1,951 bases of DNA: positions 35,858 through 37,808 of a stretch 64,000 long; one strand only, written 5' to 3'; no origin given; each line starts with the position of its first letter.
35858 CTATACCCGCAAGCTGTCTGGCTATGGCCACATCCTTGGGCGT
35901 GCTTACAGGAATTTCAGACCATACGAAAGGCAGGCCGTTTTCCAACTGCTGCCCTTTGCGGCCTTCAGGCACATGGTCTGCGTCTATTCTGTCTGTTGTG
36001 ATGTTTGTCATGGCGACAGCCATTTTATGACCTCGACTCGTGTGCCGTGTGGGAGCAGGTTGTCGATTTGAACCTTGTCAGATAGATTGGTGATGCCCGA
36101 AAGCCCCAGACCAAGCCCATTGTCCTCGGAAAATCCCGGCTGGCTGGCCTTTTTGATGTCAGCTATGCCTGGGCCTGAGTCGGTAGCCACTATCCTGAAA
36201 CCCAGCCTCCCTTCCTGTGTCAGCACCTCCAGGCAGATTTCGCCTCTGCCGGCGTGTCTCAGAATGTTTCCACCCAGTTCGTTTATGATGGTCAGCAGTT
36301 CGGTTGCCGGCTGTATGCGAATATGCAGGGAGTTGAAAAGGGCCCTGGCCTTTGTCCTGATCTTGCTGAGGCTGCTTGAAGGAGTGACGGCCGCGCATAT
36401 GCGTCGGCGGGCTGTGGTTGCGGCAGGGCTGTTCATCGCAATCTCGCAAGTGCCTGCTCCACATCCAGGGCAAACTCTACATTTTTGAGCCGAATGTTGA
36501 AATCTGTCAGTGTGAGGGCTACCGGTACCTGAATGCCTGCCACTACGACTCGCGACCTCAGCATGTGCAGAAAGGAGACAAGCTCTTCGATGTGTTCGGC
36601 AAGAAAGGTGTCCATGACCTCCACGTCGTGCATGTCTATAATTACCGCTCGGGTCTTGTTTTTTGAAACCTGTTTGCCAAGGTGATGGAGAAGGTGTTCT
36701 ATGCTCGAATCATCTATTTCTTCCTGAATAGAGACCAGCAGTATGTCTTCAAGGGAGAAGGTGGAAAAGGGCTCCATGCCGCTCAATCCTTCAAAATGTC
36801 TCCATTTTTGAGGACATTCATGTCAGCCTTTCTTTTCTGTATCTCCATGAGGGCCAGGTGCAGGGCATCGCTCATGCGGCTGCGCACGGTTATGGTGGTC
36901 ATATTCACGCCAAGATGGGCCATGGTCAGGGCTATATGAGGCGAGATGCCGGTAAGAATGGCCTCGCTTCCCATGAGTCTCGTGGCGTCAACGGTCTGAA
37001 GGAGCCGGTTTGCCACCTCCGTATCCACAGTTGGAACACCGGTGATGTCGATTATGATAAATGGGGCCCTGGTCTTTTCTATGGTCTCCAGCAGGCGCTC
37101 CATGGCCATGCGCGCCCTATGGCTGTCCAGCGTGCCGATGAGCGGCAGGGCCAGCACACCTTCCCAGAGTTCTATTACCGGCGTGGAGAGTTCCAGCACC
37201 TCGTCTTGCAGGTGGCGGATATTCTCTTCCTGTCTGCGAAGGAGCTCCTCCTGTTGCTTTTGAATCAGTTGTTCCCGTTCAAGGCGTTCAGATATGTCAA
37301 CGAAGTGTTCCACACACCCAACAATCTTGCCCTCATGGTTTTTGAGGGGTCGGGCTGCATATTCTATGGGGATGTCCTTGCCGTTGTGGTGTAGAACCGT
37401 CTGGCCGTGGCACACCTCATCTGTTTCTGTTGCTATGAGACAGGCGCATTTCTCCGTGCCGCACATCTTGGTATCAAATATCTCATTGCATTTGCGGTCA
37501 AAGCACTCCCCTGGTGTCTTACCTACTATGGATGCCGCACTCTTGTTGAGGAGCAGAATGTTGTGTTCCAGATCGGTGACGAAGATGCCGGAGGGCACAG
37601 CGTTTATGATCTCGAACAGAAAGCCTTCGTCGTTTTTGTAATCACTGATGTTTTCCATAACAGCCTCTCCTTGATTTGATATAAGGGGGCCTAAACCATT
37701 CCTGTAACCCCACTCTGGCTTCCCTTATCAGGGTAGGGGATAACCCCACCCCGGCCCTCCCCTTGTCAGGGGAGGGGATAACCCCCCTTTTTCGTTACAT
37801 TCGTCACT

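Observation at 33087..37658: Stressosome-type RsbR-RsbS-RsbT operon with no sigma-factor partner-switch and a non-canonical output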

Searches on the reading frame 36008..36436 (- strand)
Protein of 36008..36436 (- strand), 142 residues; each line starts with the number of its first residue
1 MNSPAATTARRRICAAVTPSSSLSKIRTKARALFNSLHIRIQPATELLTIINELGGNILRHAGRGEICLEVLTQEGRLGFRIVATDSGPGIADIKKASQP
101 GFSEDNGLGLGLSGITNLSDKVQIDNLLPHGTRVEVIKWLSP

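Call 3: search_protein_families(library=pfam, proteins=[window:36008-36436:-], max_evalue=0.01)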
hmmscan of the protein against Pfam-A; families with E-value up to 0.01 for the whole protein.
window:36008-36436:- (142 aa): 2 families
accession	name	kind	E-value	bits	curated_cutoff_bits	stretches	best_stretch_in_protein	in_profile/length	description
PF13581.12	HATPase_c_2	-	2.3e-10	41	27.4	1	22-138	7-127/127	Histidine kinase-like ATPase domain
PF02518.31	HATPase_c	-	9.3e-08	32.9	26.4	1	45-136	4-105/111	Histidine kinase-, DNA gyrase B-, and HSP90-like ATPase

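Call 4: search_protein_families(library=ncbifam, proteins=[window:36008-36436:-], max_evalue=0.01)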
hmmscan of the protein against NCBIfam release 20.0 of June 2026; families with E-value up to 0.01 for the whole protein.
window:36008-36436:- (142 aa): 5 families
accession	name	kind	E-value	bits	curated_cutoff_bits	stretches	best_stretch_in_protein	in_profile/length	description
TIGR01925.2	spIIAB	equivalog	1.8e-12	47.3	135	1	22-139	13-135/137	anti-sigma F factor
NF041045.1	RsbA_anti_sig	subfamily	8.8e-09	35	210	1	15-136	183-300/303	anti-sigma factor RsbA family regulatory protein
NF011874.0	PRK15347.1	equivalog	0.00074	17.7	852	1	50-122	517-592/921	two component system sensor kinase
NF052443.1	SensHisKinMctS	equivalog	0.0074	14.7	700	1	29-110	342-417/457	two-component system sensor histidine kinase MctS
NF041832.1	near_NosP_CTERM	subfamily_domain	0.0099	15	400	0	42-120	115-201/370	NahK/ErcS family hybrid sensor histidine kinase/response regulator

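Call 37: search_solved_structures(query=A3, max_evalue=0.01)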
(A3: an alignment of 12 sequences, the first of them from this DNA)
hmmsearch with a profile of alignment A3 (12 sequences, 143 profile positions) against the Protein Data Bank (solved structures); distinct sequences matched with E-value up to 0.01: 12.
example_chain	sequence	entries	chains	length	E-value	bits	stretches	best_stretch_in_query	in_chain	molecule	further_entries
1til_A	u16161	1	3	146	3.6e-12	49.5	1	26-142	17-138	Anti-sigma F factor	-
1l0o_A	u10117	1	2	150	4e-12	49.3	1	26-142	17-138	Anti-sigma F factor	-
1th8_A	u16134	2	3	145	6.8e-12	48.6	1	26-139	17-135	Anti-sigma F factor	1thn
1tid_A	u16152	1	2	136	7.3e-12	48.5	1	26-138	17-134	Anti-sigma F factor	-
9jfj_A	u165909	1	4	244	3.8e-05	26.7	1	62-138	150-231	Sensor histidine kinase ZraS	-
7z8n_A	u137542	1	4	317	0.00017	24.6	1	51-134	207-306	Histidine kinase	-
4gt8_A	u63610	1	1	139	0.00018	24.5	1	35-138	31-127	Sensor protein vraS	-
3sl2_A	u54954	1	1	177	0.00087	22.3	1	42-137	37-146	Sensor histidine kinase yycG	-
3d36_A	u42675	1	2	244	0.00095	22.2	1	63-138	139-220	Sporulation kinase B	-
8g3a_D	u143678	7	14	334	0.0049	19.9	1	50-135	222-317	Sensor protein BceS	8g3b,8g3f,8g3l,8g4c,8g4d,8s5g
3ke6_A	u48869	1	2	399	0.005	19.8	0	26-76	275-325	Protein Rv1364c/MT1410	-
9p6i_A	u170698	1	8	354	0.0059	19.6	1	48-121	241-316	histidine kinase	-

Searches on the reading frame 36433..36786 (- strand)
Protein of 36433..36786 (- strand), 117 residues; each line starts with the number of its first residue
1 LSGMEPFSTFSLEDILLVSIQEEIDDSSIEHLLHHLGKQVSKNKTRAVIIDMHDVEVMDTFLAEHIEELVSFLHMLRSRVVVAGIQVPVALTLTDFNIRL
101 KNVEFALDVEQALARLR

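Call 3: search_protein_families(library=pfam, proteins=[window:36433-36786:-], max_evalue=0.01)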
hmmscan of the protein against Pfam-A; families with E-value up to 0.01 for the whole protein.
window:36433-36786:- (117 aa): 1 family
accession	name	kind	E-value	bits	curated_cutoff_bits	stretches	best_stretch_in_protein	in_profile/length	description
PF01740.26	STAS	-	2e-11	44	22.6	1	13-112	8-106/106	STAS domain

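Call 4: search_protein_families(library=ncbifam, proteins=[window:36433-36786:-], max_evalue=0.01)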
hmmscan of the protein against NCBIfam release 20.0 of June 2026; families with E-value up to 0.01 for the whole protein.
window:36433-36786:- (117 aa): 3 families
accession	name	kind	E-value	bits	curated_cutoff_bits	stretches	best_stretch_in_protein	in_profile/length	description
NF052652.1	YtvA_fam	equivalog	1.4e-10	41.2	250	1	13-113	143-243/243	YtvA family blue-light photoreceptor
TIGR00377.1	ant_ant_sig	superfamily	0.00049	20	53.45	1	13-61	11-59/108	anti-sigma factor antagonist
TIGR02886.1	spore_II_AA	equivalog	0.00057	19.8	114.75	1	13-60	7-54/106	anti-sigma F factor antagonist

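Call 61: search_solved_structures(query=window:36433-36786:-, max_evalue=0.01, show_alignments=2)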
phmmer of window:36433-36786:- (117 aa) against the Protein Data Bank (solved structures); distinct sequences matched with E-value up to 0.01: 19.
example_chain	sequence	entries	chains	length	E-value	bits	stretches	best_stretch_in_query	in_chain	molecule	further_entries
6jhk_A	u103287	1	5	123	1.3e-15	61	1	11-116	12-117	RsbS negative regulator of sigma-B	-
6qcm_A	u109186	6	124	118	2.1e-15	60.3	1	11-116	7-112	RsbS protein | RsbT antagonist protein RsbS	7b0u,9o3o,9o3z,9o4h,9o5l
9o4r_a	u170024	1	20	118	2.9e-15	59.8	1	11-116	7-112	RsbT antagonist protein RsbS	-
2vy9_A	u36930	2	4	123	3.7e-09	40.2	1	10-116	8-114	ANTI-SIGMA-FACTOR ANTAGONIST | ANTI-SIGMA-FACTOR ANTAGONIST (STAS) DOMAIN PROTEIN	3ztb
3zxn_A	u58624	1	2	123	7.4e-09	39.2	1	10-116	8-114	ANTI-SIGMA-FACTOR ANTAGONIST (STAS) DOMAIN PROTEIN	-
7o0i_a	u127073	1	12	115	3.3e-06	30.7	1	7-114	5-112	RsbS, negative regulator of sigma-B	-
6qcm_CB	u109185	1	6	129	4.2e-06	30.4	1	17-104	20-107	RsbR protein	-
6qcm_AB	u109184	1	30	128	4.2e-06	30.4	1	17-104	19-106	RsbR protein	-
6qcm_CD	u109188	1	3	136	4.8e-06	30.2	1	17-104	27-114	RsbR protein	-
7o0i_B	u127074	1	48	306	8.1e-06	29.5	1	9-107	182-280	Anti-anti-sigma factor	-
9o5l_A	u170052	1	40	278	1.1e-05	29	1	17-104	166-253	STAS domain-containing protein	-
7b0u_A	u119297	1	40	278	1.6e-05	28.5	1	19-104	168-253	RsbR protein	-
9o4r_A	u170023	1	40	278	2.6e-05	27.9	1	19-104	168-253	RsbR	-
9o3o_A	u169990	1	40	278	3.3e-05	27.5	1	22-104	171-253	STAS domain-containing protein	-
9o3z_A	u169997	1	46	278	0.00013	25.6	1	19-104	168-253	RsbR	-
6qcm_AD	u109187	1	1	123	0.00038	24.1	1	17-103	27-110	RsbR protein,RsbR protein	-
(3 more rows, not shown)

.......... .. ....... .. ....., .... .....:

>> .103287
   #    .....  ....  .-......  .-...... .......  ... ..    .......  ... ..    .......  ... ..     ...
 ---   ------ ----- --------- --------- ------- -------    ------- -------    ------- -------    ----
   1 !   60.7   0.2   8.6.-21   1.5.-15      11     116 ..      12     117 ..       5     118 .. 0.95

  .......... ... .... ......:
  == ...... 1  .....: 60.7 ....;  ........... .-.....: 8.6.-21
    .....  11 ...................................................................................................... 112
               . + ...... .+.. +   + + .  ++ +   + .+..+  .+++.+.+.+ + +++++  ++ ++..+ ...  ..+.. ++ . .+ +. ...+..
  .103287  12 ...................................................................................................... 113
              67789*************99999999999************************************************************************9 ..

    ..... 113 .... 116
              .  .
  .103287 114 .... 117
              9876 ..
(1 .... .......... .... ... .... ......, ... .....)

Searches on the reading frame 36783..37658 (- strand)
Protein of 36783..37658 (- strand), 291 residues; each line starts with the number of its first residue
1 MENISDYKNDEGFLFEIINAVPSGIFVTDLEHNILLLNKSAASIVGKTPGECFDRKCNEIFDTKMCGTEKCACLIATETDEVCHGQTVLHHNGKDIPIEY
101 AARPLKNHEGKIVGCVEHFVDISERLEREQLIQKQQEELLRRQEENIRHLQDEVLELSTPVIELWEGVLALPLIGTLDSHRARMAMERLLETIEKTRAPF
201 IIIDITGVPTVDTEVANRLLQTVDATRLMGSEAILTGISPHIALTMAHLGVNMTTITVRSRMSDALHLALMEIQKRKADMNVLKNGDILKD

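Call 3: search_protein_families(library=pfam, proteins=[window:36783-37658:-], max_evalue=0.01)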
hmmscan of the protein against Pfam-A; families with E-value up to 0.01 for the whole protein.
window:36783-37658:- (291 aa): 5 families
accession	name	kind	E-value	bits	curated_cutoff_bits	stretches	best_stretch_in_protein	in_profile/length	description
PF08448.16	PAS_4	-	1.4e-16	61.1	23.1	1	19-125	2-108/110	PAS fold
PF01740.26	STAS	-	1.7e-12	47.5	22.6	1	163-252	5-94/106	STAS domain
PF13426.13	PAS_9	-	2.5e-11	44.2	27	1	22-124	1-103/103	PAS domain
PF00989.32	PAS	-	1.1e-08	35.5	22.6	1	14-114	3-105/113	PAS fold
PF13188.13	PAS_8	-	0.00026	21.2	21.8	1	16-54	5-44/65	PAS domain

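Call 4: search_protein_families(library=ncbifam, proteins=[window:36783-37658:-], max_evalue=0.01)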
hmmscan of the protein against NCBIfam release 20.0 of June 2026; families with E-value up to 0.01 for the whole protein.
window:36783-37658:- (291 aa): 6 families
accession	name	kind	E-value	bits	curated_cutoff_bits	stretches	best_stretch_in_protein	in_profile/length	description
NF052652.1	YtvA_fam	equivalog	2.2e-25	89.6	250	1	141-265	118-242/243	YtvA family blue-light photoreceptor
TIGR00229.1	sensory_box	domain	1.9e-12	47.4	22.9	1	11-130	4-124/126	PAS domain S-box protein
NF008468.0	PRK11360.1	equivalog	4e-09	35.4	646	1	17-135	273-390/616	two-component system sensor histidine kinase AtoS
NF046044.1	PnpS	equivalog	0.00019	20.5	400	1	5-130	48-168/390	two-component system histidine kinase PnpS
TIGR00377.1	ant_ant_sig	superfamily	0.0002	21.2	53.45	1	166-248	11-93/108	anti-sigma factor antagonist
NF052573.1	HisKinEspAMyxo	equivalog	0.00028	19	1400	1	17-127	259-370/755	serine histidine kinase EspA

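Call 60: search_solved_structures(query=window:36783-37658:-, max_evalue=0.001)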
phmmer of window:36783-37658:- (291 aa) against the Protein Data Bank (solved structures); distinct sequences matched with E-value up to 0.001: 18.
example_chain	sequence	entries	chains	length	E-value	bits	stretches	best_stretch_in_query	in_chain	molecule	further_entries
7o0i_B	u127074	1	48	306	1.9e-26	96.5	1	146-270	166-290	Anti-anti-sigma factor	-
6qcm_CD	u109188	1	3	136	4.9e-26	95.1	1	152-271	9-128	RsbR protein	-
9o3o_A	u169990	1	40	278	7.4e-26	94.5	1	151-272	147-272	STAS domain-containing protein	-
6qcm_CB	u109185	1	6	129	8e-26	94.4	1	154-271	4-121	RsbR protein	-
9o4r_A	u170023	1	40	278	8.2e-26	94.4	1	151-272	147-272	RsbR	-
7b0u_A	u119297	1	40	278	8.3e-26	94.4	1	151-272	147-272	RsbR protein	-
9o5l_A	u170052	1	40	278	1e-25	94.1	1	151-272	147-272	STAS domain-containing protein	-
6qcm_AB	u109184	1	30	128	1.1e-25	94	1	155-271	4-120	RsbR protein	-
9o3z_A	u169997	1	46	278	3.7e-25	92.2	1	151-272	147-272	RsbR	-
9o4h_A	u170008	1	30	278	5.1e-25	91.8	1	151-272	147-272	RsbR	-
6qcm_AD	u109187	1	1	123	1.4e-21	80.5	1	152-247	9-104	RsbR protein,RsbR protein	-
2mwg_A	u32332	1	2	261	1.6e-16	63.9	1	142-267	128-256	Blue-light photoreceptor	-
6qcm_A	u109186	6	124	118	5.1e-13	52.4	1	159-259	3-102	RsbS protein | RsbT antagonist protein RsbS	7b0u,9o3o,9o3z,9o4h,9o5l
9o4r_a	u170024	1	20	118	7.1e-13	52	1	159-259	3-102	RsbT antagonist protein RsbS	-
6jhk_A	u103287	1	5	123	1.8e-11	47.4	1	159-263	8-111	RsbS negative regulator of sigma-B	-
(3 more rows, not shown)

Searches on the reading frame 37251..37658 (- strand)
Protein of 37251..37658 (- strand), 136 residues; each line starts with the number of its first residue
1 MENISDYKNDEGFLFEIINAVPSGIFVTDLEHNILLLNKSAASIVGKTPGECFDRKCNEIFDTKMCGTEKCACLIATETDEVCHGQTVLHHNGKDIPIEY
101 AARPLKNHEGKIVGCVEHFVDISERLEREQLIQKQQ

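Call 85: search_solved_structures(query=A6, max_evalue=0.1, show_alignments=2)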
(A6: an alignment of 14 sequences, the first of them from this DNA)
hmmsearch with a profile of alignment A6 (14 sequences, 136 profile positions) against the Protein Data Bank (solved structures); distinct sequences matched with E-value up to 0.1: 5.
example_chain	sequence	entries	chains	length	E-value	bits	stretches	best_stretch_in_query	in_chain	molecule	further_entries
9wex_A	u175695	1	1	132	0.00043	23.4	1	7-52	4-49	Sensor histidine kinase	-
5fq1_A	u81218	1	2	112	0.0036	20.4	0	16-47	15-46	HISTIDINE KINASE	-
8bjp_AAA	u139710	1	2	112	0.0043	20.1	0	16-47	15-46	cytoplasmic PAS domain of CitA from Geobacillus thermodenitrificans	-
6rhg_A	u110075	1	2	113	0.011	18.8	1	22-123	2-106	Multi-sensor hybrid histidine kinase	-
6hmj_A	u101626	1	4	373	0.078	16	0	27-132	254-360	Putative PAS/PAC sensor protein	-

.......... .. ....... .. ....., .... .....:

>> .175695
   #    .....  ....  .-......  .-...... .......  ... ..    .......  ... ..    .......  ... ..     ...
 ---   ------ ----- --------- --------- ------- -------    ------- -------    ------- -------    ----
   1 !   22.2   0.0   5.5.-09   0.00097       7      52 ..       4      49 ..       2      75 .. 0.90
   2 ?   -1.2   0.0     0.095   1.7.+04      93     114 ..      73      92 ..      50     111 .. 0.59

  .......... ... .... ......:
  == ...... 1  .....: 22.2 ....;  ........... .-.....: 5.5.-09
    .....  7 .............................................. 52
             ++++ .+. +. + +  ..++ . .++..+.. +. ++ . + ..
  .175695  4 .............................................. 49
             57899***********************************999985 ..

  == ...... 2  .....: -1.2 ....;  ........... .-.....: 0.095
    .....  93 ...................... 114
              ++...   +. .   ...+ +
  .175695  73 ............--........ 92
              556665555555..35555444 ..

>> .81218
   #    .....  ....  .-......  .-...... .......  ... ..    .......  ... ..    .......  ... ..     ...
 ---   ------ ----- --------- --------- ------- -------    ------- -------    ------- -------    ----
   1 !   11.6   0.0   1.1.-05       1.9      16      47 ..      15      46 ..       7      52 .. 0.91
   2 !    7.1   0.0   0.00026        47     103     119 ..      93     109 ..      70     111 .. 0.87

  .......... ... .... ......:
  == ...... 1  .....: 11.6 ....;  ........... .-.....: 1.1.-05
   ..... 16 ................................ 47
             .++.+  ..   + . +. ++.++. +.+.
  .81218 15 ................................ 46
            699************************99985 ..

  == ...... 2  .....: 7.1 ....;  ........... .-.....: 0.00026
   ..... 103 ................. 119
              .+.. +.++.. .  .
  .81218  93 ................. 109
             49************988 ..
